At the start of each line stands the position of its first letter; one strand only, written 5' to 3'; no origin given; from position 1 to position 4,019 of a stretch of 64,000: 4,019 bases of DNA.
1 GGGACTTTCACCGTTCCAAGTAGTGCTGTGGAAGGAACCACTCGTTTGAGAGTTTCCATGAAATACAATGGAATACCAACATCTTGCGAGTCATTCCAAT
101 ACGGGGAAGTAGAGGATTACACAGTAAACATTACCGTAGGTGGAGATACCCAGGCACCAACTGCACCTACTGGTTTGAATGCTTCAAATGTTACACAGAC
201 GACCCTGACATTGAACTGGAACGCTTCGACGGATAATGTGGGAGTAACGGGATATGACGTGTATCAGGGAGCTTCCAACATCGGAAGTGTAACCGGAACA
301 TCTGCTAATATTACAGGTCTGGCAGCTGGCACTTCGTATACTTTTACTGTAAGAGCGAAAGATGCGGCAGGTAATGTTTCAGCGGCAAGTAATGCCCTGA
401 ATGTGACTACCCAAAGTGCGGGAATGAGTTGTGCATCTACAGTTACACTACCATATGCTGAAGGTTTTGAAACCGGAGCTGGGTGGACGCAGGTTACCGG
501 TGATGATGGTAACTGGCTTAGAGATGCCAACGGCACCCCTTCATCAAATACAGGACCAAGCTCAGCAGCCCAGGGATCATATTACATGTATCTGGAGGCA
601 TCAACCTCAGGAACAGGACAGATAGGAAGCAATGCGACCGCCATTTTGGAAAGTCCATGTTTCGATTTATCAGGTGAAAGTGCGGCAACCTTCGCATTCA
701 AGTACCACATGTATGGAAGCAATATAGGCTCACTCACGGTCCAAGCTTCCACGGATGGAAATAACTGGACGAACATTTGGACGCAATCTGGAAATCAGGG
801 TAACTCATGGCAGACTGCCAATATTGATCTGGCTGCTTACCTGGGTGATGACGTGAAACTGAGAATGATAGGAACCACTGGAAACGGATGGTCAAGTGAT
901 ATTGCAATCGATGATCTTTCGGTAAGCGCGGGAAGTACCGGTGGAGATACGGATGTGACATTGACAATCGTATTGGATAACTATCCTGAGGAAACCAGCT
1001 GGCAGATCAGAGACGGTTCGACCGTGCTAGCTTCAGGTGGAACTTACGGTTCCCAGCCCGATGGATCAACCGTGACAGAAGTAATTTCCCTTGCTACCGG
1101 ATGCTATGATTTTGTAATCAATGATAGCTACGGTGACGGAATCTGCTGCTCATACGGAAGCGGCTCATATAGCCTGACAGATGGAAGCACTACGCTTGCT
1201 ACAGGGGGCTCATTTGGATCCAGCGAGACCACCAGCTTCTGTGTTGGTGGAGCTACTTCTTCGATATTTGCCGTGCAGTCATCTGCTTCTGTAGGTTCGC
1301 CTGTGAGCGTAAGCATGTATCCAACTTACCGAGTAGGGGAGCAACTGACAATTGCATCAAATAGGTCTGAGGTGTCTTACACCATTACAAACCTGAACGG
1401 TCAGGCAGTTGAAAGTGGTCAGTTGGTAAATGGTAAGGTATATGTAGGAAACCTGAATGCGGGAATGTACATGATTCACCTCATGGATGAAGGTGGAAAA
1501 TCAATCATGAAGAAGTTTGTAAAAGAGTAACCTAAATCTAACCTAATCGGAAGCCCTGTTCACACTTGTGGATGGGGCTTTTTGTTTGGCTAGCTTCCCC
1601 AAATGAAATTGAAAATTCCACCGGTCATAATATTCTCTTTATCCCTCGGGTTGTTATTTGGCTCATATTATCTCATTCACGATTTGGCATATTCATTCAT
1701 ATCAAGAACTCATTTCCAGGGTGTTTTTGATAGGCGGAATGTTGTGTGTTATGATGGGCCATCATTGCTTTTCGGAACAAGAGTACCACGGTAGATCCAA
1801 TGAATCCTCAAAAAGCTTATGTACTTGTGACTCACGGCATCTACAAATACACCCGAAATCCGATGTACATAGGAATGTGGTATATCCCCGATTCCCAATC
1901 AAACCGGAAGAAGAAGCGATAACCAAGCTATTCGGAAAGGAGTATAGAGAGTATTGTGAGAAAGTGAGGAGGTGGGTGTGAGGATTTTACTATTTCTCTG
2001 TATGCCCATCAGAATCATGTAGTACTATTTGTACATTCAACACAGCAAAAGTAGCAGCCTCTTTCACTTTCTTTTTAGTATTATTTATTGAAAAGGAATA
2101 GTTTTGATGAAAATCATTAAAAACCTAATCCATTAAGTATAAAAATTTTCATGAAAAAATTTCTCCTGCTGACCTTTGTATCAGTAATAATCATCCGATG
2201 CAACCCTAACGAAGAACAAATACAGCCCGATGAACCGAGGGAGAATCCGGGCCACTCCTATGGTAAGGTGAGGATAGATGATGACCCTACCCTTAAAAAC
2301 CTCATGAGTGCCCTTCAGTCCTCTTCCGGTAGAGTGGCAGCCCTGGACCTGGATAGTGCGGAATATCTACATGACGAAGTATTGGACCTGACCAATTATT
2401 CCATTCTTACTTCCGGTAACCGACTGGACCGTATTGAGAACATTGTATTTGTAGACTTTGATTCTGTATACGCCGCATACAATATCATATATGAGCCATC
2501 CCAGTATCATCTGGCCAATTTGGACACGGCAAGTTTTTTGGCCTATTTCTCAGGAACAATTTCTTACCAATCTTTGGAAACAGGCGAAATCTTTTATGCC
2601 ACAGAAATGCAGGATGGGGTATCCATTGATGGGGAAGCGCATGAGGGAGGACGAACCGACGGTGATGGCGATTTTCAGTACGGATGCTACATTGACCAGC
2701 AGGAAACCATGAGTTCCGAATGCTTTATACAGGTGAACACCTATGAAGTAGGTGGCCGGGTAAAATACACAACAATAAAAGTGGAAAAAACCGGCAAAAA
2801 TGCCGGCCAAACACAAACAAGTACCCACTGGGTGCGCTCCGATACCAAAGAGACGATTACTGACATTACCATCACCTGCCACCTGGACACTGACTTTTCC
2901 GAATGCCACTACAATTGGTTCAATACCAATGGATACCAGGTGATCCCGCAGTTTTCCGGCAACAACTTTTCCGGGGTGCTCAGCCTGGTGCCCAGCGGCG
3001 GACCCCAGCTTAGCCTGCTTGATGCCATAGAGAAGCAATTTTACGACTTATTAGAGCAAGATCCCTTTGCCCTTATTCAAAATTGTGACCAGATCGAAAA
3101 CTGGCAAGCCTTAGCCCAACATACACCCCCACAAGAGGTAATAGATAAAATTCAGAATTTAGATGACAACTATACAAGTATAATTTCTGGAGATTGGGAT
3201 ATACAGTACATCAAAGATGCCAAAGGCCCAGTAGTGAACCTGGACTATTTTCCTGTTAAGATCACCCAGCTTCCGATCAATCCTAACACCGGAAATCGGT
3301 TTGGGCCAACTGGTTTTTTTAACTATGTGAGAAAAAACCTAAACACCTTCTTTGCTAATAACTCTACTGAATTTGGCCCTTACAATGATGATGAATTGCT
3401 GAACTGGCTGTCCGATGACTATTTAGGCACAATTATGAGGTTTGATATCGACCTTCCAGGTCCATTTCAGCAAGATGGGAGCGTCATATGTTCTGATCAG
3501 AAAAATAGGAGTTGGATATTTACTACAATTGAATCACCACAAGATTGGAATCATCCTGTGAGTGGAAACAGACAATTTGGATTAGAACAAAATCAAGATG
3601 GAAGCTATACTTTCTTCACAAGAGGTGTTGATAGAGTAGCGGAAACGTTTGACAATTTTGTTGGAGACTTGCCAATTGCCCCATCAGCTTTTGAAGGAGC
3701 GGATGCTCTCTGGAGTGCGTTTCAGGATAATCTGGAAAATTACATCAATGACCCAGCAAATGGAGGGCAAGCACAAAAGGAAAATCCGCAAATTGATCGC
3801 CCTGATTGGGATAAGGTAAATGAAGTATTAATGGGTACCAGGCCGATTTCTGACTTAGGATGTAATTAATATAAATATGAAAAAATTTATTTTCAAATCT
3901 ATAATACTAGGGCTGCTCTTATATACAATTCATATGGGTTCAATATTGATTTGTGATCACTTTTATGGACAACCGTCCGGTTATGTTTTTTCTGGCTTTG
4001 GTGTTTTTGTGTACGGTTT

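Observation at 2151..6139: Lipoprotein gene followed by an array of displaced C-terminal modules and unrelated small membrane proteins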

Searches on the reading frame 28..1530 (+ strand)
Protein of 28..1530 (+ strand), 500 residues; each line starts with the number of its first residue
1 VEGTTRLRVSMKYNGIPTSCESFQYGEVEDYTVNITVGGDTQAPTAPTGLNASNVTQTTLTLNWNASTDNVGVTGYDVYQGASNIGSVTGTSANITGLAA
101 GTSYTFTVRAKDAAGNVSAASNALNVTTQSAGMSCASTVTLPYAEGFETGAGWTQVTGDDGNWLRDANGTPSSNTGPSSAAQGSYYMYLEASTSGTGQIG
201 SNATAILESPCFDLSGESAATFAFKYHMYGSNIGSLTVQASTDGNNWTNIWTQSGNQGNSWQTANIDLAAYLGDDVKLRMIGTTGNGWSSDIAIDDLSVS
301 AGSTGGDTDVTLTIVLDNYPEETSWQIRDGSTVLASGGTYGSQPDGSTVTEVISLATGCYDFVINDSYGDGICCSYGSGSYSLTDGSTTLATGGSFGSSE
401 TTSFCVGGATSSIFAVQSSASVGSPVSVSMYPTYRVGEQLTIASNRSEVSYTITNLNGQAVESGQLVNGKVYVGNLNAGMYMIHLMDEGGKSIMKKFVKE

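Call 3: search_protein_families(library=pfam, proteins=[window:28-1530:+], max_evalue=1)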
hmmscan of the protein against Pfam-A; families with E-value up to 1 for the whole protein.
window:28-1530:+ (500 aa): 15 families
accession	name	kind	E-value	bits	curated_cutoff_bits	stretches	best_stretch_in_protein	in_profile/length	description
PF00629.30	MAM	-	4.8e-23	82.2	26.4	1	147-301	3-154/158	MAM domain, meprin/A5/mu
PF00041.27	fn3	-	1.2e-13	51.5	25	1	46-124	2-81/84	Fibronectin type III domain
PF20009.4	GEVED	-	3.2e-07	31.5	24.4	1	2-34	44-78/78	GEVED domain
PF16893.11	fn3_2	-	2.4e-06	28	27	1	43-128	2-89/89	Fibronectin type III domain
PF18962.6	Por_Secre_tail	-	6.6e-06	26.8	27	1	438-498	8-74/75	Secretion system C-terminal sorting domain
PF00754.31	F5_F8_type_C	-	0.0011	19.6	28.2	1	230-289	60-122/127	F5/8 type C domain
PF07495.19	Y_Y_Y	-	0.0028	18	26.6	1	89-126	28-62/65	Y_Y_Y domain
PF20773.4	InhA-like_MAM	-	0.003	17.5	26.9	1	204-301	50-164/191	Immune inhibitor A-like, MAM domain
PF22633.2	F5_F8_type_C_2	-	0.006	17.6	27.8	1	229-276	44-89/91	NedA-like, galactose-binding domain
PF25523.1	Ig_RIMBP2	-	0.011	16.1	27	1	54-128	13-100/105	RIMBP2-like, immunoglobulin-like domain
PF16656.11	Pur_ac_phosph_N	-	0.019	15.9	30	1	78-120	55-85/93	Purple acid Phosphatase, N-terminal domain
PF19077.6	Big_13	-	0.16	12.9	27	1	52-127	23-99/102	Bacterial Ig-like domain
PF25788.1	Ig_Rha78A_N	-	0.21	12.3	27.4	1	96-128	69-101/105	Rha78A-like, N-terminal immunoglobulin domain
PF14292.12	SusE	-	0.25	12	25.2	1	216-273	31-89/106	SusE outer membrane protein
PF04402.19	SIMPL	-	0.67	10.6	25.2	1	33-133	16-115/205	Protein of unknown function (DUF541)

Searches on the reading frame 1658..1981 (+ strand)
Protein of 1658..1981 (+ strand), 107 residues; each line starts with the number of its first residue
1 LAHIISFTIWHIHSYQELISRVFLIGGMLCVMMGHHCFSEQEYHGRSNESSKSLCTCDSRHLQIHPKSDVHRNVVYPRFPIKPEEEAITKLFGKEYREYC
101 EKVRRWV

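Call 3: search_protein_families(library=pfam, proteins=[window:1658-1981:+], max_evalue=1)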
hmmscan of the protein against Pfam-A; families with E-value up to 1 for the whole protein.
window:1658-1981:+ (107 aa): 2 families
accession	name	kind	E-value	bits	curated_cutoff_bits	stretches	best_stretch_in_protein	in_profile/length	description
PF03588.20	Leu_Phe_trans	-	0.062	13.2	22.7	1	13-56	99-140/171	Leucyl/phenylalanyl-tRNA protein transferase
PF01136.24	Peptidase_U32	-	0.13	11.9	22.4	1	24-72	89-137/233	Peptidase family U32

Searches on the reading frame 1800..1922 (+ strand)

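Call 68: search_protein_families(library=pfam, proteins=[window:1800-1922:+], max_evalue=1)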
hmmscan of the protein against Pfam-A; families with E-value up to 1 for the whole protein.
window:1800-1922:+ (40 aa): 3 families
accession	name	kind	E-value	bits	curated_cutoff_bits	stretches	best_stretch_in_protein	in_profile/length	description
PF04191.18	PEMT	-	0.00011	23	25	1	8-26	41-59/105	Phospholipid methyltransferase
PF04140.19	ICMT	-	0.004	18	24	1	7-27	33-55/95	Isoprenylcysteine carboxyl methyltransferase (ICMT) family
PF06966.17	DUF1295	-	0.11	12.4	20.4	1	2-27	148-173/235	Protein of unknown function (DUF1295)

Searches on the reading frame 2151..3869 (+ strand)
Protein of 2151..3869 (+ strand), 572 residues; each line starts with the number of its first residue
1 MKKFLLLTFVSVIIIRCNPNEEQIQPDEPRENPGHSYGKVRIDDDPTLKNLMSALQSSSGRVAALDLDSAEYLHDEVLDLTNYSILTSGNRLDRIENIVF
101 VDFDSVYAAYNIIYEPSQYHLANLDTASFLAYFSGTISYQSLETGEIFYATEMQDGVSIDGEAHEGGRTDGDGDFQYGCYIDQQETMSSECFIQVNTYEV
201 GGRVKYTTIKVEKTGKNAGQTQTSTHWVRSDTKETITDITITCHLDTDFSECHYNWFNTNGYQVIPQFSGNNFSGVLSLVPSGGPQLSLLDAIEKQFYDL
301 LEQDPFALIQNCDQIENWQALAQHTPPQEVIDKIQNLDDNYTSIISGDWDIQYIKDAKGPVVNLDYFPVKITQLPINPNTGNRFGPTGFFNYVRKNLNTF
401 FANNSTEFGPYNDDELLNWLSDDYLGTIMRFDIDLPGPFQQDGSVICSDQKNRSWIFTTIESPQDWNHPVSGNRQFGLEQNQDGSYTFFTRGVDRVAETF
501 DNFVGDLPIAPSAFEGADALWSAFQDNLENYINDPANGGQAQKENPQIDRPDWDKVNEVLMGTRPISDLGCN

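Call 3: search_protein_families(library=pfam, proteins=[window:2151-3869:+], max_evalue=1)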
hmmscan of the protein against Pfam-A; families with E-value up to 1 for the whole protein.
window:2151-3869:+ (572 aa): 1 family
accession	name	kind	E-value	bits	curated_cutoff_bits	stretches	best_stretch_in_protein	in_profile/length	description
PF02213.21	GYF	-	0.16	12.1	25.7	1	403-426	6-29/45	GYF domain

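Call 6: search_protein_families(library=ncbifam, proteins=[window:2151-3869:+], max_evalue=1)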
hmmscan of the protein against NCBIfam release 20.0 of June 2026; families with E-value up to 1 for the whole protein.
window:2151-3869:+ (572 aa): 0 families

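Call 7: find_homologous_proteins(query=window:2151-3869:+, max_evalue=0.001)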
Query window:2151-3869:+ (572 aa): 72 proteins with E <= 0.001 among 8000 candidates.
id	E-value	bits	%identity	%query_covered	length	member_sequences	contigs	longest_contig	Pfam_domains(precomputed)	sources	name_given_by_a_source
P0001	0.0e+0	1338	100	100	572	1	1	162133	-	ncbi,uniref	ncbi:MAG: hypothetical protein RLN88_04375 [Ekhidna sp.]|uniref:hypothetical protein n=1 Tax=Ekhidna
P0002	3.4e-151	523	45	100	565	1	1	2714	-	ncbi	-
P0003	4.1e-130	453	71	49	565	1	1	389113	-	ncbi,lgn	ncbi:MAG: hypothetical protein RIM99_12795 [Cyclobacteriaceae bacterium]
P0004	5.7e-126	440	65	50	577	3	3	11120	-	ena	-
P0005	8.3e-121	423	65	48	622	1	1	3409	-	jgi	jgi:hypothetical protein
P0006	1.7e-120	422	65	49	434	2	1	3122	-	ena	-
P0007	3.5e-120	421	67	48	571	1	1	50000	-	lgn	-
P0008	2.7e-119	418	64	49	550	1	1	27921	-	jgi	jgi:hypothetical protein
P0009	5.9e-117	410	60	53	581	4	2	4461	-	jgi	jgi:hypothetical protein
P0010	1.9e-115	405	61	49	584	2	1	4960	-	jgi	-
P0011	6.2e-112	393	63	47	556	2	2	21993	-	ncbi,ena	-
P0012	1.6e-111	392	62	49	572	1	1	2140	-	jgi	jgi:hypothetical protein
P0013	3.0e-110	388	62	48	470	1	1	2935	-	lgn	-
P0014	8.4e-109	383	60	48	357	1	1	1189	-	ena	-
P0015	9.0e-108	380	60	48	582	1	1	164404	-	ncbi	ncbi:MAG: hypothetical protein JXR07_15345 [Reichenbachiella sp.]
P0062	7.2e-43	165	40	48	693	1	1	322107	-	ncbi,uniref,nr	ncbi:hypothetical protein [Pedobacter nototheniae]|uniref:hypothetical protein n=1 Tax=Pedobacter no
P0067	4.5e-35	139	36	48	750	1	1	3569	-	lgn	-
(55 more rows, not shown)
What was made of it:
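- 2151..3869 (+): Full-length family gene (572 aa). It comprises a signal peptide with an atypical lipobox (Cys17, codon 2199-2201), a hypervariable N-terminal half (about 2202-3005), a short Gly/Pro linker, and a conserved START/Bet v 1-like C-terminal domain (about 3006-3866). The domain ends in the RPDW...PISDLGC tail. P0001 is a 100% match, an Ekhidna sp. MAG hypothetical protein (call 7).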

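Call 10: find_encoding_contigs(protein=P0003, flank=8000, max_places=3)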
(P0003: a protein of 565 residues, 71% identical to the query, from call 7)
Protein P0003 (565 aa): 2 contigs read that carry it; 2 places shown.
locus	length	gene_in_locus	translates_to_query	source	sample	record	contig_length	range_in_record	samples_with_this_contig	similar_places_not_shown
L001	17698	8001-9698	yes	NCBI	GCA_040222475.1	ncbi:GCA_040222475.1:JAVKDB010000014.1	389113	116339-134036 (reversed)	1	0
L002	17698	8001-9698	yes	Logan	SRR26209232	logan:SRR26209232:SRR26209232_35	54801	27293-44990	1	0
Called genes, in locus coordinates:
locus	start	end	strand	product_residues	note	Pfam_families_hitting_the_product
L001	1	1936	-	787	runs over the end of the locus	PF00488:MutS_V, PF20297:MSSS, PF01713:Smr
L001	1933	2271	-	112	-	PF14129:DUF4296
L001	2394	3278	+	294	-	PF01882:DUF58, PF00092:VWA (weak), PF13519:VWA_2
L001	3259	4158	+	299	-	-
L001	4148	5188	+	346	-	PF00092:VWA, PF06707:DUF1194 (faint), PF13519:VWA_2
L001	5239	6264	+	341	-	PF00144:Beta-lactamase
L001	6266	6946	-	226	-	PF04402:SIMPL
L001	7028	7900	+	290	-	-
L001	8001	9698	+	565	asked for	-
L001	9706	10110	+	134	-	-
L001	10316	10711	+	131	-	-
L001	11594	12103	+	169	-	PF04542:Sigma70_r2, PF04297:UPF0122 (weak), PF08281:Sigma70_r4_2, PF04545:Sigma70_r4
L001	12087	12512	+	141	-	-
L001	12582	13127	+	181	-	PF14060:DUF4252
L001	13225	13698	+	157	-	-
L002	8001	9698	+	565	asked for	-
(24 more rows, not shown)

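Call 11: find_encoding_contigs(protein=P0015, flank=8000, max_places=3)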
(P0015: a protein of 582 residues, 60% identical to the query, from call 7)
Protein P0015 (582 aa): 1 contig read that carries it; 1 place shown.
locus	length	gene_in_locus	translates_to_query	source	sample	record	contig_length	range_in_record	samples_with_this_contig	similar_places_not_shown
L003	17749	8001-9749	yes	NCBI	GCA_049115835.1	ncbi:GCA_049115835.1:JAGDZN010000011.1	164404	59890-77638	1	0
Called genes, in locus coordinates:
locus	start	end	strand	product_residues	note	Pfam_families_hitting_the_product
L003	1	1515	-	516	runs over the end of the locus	-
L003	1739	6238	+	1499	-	PF00310:GATase_2, PF04898:Glu_syn_central, PF01645:Glu_synthase, PF01493:GXGXG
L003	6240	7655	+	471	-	PF14691:Fer4_20, PF01946:Thi4 (faint), PF00070:Pyr_redox (faint), PF00743:FMO-like (faint), PF01266:DAO (weak), PF03486:HI0933_like (faint), PF07992:Pyr_redox_2, PF13450:NAD_binding_8, +2 more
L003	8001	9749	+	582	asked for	-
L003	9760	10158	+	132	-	-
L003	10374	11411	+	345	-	PF00578:AhpC-TSA, PF08534:Redoxin, PF13905:Thioredoxin_8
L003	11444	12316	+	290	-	PF01841:Transglut_core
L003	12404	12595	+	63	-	-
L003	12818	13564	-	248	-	PF13715:CarbopepD_reg_2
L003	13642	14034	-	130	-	-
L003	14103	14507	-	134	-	PF13648:Lipocalin_4 (weak)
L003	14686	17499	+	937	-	PF25596:CPSase_L_D1, PF02786:CPSase_L_D2, PF02655:ATP-grasp_3 (faint), PF02787:CPSase_L_D3, PF25596:CPSase_L_D1, PF02786:CPSase_L_D2, PF02222:ATP-grasp, PF07478:Dala_Dala_lig_C (weak), +1 more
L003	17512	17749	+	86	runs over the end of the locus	PF16118:DUF4834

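Call 45: search_protein_families(library=pfam, proteins=[P0062, P0067], max_evalue=0.01)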
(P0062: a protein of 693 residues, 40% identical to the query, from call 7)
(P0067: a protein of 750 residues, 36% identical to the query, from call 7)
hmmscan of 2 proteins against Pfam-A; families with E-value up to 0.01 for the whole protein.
P0062 (693 aa): 0 families

P0067 (750 aa): 0 families

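Call 46: predict_structure(alignment_id=A3)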
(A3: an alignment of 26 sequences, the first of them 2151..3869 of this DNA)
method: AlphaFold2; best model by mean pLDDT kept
length: 572 residues; sequences in the alignment: 26
mean_pLDDT: 70.2   pTM: 0.54
mean pLDDT of the five models: 70.2, 68.7, 68.5, 67.4, 66.2
residues with pLDDT >= 90: 156; 70-90: 194; 50-70: 73; < 50: 149
segments of 3 or more residues with pLDDT < 50: 20-32, 161-287, 506-510
pLDDT, mean of each block of 10 residues (from residue 1): 73 58 39 66 86 72 60 79 75 79 73 82 63 79 75 72 36 31 34 36 39 35 28 39 33 28 33 35 45 71 76 87 96 94 75 84 91 97 97 93 79 95 96 75 93 97 88 96 97 81 47 77 95 97 93 76 72 61
secondary structure, 60 per line:
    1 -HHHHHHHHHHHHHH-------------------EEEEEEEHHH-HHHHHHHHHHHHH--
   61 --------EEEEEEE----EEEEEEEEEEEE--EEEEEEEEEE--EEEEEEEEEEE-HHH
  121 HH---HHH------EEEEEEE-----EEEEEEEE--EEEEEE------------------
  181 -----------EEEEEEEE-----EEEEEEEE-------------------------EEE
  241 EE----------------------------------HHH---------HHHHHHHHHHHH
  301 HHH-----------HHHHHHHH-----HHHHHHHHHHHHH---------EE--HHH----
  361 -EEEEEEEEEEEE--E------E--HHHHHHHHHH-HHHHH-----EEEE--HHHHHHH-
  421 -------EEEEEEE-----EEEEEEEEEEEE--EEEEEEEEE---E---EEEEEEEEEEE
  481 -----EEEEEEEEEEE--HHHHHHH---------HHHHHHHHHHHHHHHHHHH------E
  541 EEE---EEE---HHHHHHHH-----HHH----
elements in order: H2-15 E35-41 H46-58 E69-75 E80-91 E94-103 E106-116 H118-122 E135-141 E147-154 E157-162 E192-199 E205-212 E238-242 H289-303 H315-322 H328-340 E362-373 H386-395 H397-401 E407-410 H413-419 E428-434 E440-451 E454-462 E470-480 E486-496 H499-505 H515-533 E540-543 E547-549 H553-560

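Call 59: search_protein_families(library=padloc, proteins=[window:2151-3869:+], max_evalue=0.1)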
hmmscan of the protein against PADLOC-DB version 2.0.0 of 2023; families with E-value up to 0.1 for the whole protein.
window:2151-3869:+ (572 aa): 0 families

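Call 60: search_protein_families(library=phrogs, proteins=[window:2151-3869:+], max_evalue=0.1)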
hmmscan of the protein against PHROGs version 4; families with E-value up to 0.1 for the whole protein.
window:2151-3869:+ (572 aa): 0 families
